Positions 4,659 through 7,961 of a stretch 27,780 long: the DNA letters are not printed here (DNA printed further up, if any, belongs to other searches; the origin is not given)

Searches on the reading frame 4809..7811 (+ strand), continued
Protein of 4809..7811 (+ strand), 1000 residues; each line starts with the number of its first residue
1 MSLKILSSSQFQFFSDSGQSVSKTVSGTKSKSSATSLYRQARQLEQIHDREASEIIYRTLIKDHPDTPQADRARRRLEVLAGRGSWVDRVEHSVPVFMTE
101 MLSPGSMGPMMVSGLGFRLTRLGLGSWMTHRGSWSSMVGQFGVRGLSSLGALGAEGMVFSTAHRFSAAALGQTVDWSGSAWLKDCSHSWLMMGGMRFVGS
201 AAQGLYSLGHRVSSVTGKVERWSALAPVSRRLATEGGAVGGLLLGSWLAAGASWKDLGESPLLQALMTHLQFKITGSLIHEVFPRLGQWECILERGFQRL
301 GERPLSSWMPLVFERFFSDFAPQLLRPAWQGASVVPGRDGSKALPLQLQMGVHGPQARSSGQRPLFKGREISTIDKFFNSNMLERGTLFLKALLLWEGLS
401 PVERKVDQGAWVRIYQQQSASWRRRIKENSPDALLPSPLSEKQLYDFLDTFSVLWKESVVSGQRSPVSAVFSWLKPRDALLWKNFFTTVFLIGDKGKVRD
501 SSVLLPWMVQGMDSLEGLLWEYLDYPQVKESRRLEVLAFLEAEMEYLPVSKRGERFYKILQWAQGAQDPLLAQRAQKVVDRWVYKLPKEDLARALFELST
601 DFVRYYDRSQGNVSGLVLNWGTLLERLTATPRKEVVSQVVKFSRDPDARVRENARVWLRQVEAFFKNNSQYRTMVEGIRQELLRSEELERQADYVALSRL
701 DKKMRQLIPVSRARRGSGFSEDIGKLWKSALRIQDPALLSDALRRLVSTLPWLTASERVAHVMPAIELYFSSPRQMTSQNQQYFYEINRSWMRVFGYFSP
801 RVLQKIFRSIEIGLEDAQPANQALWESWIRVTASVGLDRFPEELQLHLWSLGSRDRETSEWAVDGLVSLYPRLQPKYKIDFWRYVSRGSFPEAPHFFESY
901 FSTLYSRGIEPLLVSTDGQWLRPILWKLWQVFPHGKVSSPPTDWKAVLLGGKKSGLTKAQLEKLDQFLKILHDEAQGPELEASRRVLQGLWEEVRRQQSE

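Call 41: find_encoding_contigs(protein=P0052, flank=10000, max_places=3)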
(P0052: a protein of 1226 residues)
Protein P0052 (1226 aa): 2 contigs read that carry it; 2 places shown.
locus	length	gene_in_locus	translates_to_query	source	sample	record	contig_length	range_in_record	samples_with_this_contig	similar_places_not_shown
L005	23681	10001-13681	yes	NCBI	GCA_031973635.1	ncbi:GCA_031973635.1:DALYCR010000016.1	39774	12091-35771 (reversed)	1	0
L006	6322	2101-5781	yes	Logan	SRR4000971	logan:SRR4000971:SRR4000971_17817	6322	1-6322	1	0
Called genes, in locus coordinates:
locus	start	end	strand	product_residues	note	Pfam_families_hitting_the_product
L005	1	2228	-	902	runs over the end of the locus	PF07517:SecA_DEAD, PF00270:DEAD (faint), PF01043:SecA_PP_bind, PF21090:P-loop_SecA, PF07516:SecA_SW, PF02810:SEC-C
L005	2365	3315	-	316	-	PF01551:Peptidase_M23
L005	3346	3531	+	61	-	-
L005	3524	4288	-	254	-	PF00481:PP2C, PF13672:PP2C_2, PF07228:SpoIIE (faint)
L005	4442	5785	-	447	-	PF01523:PmbA_TldD_1st, PF19290:PmbA_TldD_2nd, PF19289:PmbA_TldD_3rd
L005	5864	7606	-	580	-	PF02463:SMC_N, PF13175:AAA_15 (weak), PF13476:AAA_23 (faint), PF13304:AAA_21 (faint)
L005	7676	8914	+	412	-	PF05496:RuvB_N, PF13191:AAA_16 (faint), PF00004:AAA, PF07728:AAA_5 (weak), PF13173:AAA_14 (weak), PF16193:AAA_assoc_2, PF12002:MgsA_C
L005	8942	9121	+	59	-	-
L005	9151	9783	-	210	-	PF01596:Methyltransf_3, PF01135:PCMT (weak), PF13578:Methyltransf_24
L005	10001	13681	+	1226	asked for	-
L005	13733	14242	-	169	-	-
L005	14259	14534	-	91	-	-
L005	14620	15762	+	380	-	PF00034:Cytochrom_C (faint), PF03150:CCP_MauG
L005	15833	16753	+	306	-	PF00294:PfkB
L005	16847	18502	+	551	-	PF01642:MM_CoA_mutase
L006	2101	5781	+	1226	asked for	-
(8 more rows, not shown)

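Call 42: find_encoding_contigs(protein=P0003, flank=10000, max_places=2)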
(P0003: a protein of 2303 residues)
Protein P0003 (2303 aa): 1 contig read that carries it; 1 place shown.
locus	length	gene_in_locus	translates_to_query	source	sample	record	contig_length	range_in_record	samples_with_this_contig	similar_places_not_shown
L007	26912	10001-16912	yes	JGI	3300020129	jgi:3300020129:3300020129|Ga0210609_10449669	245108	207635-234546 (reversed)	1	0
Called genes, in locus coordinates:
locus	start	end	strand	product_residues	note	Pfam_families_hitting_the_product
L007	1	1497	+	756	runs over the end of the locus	-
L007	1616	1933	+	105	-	-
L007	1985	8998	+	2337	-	PF00289:Biotin_carb_N, PF02786:CPSase_L_D2, PF02785:Biotin_carb_C, PF08326:ACC_central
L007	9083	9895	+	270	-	-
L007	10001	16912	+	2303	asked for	PF16073:SAT, PF22690:FAS_AT_central (weak), PF08354:Fas1-AflB-like_hel, PF17951:FAS_meander, PF13452:FAS1_DH_region, PF01575:MaoC_dehydratas, PF00698:Acyl_transf_1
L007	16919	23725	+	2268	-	PF00698:Acyl_transf_1, PF18325:Fas_alpha_ACP, PF18314:FAS_I_H, PF00109:ketoacyl-synt, PF02801:Ketoacyl-synt_C, PF01648:ACPS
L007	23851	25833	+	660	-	-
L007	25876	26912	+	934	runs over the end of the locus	-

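Call 44: find_encoding_contigs(protein=P0090, flank=8000, max_places=3)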
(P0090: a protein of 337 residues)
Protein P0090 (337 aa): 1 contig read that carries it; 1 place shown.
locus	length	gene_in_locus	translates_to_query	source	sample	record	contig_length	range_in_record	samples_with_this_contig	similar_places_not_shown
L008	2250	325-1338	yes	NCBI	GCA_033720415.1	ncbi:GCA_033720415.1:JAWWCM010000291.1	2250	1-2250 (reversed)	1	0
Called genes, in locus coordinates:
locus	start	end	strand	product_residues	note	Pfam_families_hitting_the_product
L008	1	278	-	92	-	?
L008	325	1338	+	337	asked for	-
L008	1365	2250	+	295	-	PF00654:Voltage_CLC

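Call 51: search_protein_families(library=pfam, alignment_id=A3, max_evalue=0.00001)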
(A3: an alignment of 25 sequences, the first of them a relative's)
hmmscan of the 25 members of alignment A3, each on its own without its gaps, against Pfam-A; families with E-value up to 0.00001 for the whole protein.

A. member 1, P0003 (2303 aa): 7 families
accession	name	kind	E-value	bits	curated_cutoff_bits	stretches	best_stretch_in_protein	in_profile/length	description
PF08354.15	Fas1-AflB-like_hel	-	4e-138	460.6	25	1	1166-1520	1-353/353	Fatty acid synthase subunit beta/Fas1-like, helical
PF00698.26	Acyl_transf_1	-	7.8e-37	127.9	32.7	1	2126-2301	2-115/319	Acyl transferase domain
PF17951.6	FAS_meander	-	3.6e-29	101.9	23.1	1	1585-1736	3-143/146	Fatty acid synthase meander beta sheet domain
PF01575.25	MaoC_dehydratas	-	3e-24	85.4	27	1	1999-2106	10-117/123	MaoC like domain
PF16073.10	SAT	-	4.3e-23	82.6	22.8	1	597-843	2-235/239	Starter unit:ACP transacylase in aflatoxin biosynthesis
PF13452.11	FAS1_DH_region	-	1.5e-09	38.5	22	1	1755-1868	10-128/132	FAS1-like, dehydratase domain region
PF22690.1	FAS_AT_central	-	1.3e-07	32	25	1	772-839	1-68/84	Fatty acid synthase central AT domain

B. families by the number of members that match (of 25 scanned): 25 families
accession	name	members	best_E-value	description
PF08354.15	Fas1-AflB-like_hel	2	4e-138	Fatty acid synthase subunit beta/Fas1-like, helical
PF08326.17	ACC_central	2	9.1e-29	Acetyl-CoA carboxylase, central region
PF16073.10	SAT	2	4.3e-23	Starter unit:ACP transacylase in aflatoxin biosynthesis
PF01381.28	HTH_3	2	4e-22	Helix-turn-helix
PF13560.12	HTH_31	2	6.6e-17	Helix-turn-helix domain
PF01039.27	Carboxyl_trans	2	5.8e-15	Carboxyl transferase domain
PF01553.26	Acyltransferase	2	2.2e-10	Acyltransferase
PF22690.1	FAS_AT_central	2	1.3e-07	Fatty acid synthase central AT domain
PF02786.22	CPSase_L_D2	1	6.8e-54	Carbamoyl-phosphate synthase L chain, ATP binding domain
PF00698.26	Acyl_transf_1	1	7.8e-37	Acyl transferase domain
PF17951.6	FAS_meander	1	3.6e-29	Fatty acid synthase meander beta sheet domain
PF02801.28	Ketoacyl-synt_C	1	5.8e-27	Beta-ketoacyl synthase, C-terminal domain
PF01575.25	MaoC_dehydratas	1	3e-24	MaoC like domain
PF00289.28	Biotin_carb_N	1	7.6e-24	Biotin carboxylase, N-terminal domain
PF13424.12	TPR_12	1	1.2e-22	Tetratricopeptide repeat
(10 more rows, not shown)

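Call 52: search_protein_families(library=pfam, alignment_id=A4, max_evalue=0.00001)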
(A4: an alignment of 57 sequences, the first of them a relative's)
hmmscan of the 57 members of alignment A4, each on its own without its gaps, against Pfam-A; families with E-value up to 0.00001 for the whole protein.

A. member 1, P0007 (869 aa): 0 families

B. families by the number of members that match (of 57 scanned): 17 families
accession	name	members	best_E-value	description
PF04542.20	Sigma70_r2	3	1.6e-12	Sigma-70 region 2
PF13426.13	PAS_9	3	1.7e-12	PAS domain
PF02518.31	HATPase_c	2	1.9e-18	Histidine kinase-, DNA gyrase B-, and HSP90-like ATPase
PF08448.16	PAS_4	2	4.1e-17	PAS fold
PF00484.24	Pro_CA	1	6.1e-35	Carbonic anhydrase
PF00990.26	GGDEF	1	2.8e-34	Diguanylate cyclase, GGDEF domain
PF02801.28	Ketoacyl-synt_C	1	8.9e-15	Beta-ketoacyl synthase, C-terminal domain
PF00989.32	PAS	1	1.4e-09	PAS fold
PF13516.12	LRR_6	1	2.2e-09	Leucine Rich repeat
PF04545.22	Sigma70_r4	1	1.1e-08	Sigma-70, region 4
PF00753.33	Lactamase_B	1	1.8e-08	Metallo-beta-lactamase superfamily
PF00072.30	Response_reg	1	4.5e-08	Response regulator receiver domain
PF04539.22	Sigma70_r3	1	1.2e-07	Sigma-70 region 3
PF12706.13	Lactamase_B_2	1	9.3e-07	Beta-lactamase superfamily domain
PF13560.12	HTH_31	1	3e-06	Helix-turn-helix domain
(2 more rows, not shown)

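Call 94: list_cluster_members(proteins=[P0018, P0016, P0024, P0029, P0037, P0041, P0055, P0064, P0085, P0121])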
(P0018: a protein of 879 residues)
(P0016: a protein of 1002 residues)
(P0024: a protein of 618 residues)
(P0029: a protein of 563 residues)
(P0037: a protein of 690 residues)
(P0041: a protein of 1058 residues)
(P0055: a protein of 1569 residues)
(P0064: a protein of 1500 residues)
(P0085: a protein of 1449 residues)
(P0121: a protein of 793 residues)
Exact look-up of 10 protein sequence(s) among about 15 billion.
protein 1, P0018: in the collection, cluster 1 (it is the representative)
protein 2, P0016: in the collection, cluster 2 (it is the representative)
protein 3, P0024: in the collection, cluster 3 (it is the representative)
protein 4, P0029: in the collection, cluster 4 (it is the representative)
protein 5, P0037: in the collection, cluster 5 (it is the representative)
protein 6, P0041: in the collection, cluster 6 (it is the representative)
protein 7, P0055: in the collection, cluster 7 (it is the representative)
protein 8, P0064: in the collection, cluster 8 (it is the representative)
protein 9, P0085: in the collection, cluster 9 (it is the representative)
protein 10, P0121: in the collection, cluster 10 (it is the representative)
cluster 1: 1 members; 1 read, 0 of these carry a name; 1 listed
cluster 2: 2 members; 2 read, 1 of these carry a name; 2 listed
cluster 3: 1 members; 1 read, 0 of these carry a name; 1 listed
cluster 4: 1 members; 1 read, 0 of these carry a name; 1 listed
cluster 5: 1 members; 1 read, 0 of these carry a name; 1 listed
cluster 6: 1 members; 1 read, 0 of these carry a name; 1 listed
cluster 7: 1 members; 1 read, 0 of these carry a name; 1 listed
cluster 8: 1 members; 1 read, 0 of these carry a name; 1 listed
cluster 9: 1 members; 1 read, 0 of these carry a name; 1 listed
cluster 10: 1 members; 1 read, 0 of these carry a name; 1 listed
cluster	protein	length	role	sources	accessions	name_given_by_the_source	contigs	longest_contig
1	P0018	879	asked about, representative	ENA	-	-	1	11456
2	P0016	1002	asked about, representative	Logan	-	-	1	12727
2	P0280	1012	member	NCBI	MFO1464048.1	MAG: hypothetical protein U1F66_09730 [bacterium]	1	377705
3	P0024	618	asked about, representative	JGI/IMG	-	-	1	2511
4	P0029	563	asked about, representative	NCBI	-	-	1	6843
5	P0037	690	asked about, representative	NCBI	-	-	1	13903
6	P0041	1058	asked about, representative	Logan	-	-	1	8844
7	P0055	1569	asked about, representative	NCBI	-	-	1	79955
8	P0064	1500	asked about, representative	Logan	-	-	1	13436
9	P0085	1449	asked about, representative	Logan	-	-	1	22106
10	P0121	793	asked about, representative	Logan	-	-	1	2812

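Call 95: find_encoding_contigs(protein=P0018, flank=8000, max_places=2)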
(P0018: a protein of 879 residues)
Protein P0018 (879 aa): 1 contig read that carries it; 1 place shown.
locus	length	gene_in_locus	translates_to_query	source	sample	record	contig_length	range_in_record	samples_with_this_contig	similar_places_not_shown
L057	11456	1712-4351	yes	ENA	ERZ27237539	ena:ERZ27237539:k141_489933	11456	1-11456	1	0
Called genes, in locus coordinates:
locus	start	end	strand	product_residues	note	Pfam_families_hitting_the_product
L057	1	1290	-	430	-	?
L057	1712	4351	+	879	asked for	-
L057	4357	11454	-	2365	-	?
